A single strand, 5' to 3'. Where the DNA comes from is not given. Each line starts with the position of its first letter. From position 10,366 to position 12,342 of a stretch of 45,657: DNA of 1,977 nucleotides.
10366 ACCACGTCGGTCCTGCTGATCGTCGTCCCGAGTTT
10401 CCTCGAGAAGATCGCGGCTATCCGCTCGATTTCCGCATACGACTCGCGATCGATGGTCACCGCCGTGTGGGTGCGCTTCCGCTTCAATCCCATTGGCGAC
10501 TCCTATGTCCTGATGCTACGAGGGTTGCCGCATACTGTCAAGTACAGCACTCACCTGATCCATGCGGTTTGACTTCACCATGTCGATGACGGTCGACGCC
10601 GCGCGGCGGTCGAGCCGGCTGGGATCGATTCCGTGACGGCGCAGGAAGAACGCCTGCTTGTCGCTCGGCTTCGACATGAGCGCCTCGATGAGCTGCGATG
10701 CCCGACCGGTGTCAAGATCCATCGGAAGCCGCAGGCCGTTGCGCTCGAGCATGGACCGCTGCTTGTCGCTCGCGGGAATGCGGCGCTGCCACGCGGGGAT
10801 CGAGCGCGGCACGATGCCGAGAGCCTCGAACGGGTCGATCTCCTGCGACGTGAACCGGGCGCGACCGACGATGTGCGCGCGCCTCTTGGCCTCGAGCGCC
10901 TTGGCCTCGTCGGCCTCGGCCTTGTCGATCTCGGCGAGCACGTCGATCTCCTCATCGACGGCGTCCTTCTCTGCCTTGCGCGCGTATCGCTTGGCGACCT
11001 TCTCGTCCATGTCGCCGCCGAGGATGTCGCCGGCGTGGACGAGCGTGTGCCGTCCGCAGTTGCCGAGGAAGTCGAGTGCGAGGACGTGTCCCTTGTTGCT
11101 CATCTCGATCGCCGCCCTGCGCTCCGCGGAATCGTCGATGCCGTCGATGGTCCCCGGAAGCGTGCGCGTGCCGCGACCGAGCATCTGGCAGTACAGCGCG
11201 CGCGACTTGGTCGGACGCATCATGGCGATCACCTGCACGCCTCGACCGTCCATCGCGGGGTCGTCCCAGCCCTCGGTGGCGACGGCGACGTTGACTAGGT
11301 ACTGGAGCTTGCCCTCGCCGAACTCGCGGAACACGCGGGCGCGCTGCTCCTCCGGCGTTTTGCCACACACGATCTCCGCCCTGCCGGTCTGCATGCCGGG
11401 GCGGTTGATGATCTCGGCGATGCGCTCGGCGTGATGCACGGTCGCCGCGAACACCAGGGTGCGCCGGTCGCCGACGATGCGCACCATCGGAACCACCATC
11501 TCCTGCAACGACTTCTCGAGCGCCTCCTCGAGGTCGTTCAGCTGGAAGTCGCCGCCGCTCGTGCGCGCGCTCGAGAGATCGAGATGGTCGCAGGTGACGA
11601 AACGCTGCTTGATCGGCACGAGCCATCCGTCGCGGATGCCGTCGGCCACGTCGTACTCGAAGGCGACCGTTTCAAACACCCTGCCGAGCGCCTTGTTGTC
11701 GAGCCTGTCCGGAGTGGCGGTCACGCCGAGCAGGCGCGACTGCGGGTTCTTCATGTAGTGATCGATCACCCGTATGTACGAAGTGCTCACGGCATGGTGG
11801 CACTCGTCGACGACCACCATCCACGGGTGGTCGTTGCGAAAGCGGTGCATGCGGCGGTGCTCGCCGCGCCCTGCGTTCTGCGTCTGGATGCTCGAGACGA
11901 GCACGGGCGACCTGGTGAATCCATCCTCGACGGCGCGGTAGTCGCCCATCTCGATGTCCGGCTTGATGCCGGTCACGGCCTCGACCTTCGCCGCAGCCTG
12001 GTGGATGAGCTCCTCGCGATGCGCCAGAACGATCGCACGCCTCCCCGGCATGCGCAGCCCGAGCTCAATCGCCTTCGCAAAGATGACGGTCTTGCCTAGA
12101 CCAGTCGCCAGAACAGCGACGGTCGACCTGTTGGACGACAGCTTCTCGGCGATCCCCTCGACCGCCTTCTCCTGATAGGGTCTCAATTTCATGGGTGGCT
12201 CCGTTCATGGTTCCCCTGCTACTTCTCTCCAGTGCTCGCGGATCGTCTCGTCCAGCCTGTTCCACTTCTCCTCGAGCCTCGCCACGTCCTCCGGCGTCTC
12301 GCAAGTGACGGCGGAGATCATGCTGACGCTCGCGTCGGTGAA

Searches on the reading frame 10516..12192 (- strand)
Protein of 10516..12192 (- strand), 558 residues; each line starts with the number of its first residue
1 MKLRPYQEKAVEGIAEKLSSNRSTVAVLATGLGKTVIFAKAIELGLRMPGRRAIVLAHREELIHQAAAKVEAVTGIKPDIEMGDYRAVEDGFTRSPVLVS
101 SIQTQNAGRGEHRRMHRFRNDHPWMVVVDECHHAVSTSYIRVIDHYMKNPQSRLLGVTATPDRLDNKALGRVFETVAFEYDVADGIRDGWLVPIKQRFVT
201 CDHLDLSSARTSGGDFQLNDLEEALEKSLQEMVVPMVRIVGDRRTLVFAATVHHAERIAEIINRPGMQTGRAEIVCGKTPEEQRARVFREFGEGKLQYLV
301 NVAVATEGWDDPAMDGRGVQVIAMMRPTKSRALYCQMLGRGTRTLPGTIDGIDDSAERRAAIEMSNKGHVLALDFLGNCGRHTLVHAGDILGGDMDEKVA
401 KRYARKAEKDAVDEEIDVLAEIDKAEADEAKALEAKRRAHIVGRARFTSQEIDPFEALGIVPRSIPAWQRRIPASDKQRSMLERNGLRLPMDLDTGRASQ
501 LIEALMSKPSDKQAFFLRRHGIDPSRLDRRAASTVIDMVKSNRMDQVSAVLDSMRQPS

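Call 48: search_protein_families(library=pfam, proteins=[window:10516-12192:-], max_evalue=0.01)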
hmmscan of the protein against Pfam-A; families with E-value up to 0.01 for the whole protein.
window:10516-12192:- (558 aa): 4 families
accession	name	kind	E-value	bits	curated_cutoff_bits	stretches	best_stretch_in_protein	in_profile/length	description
PF04851.21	ResIII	-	5e-27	95.2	22.5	1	1-163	2-164/164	Type III restriction enzyme, res subunit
PF18766.7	SWI2_SNF2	-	6.9e-13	49.2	26.7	1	7-196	2-190/221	SWI2/SNF2 ATPase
PF00270.35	DEAD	-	8.6e-13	48.8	26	1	4-162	1-161/167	DEAD/DEAH box helicase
PF00271.37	Helicase_C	-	9.7e-10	39.1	23.5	1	238-343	11-108/110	Helicase conserved C-terminal domain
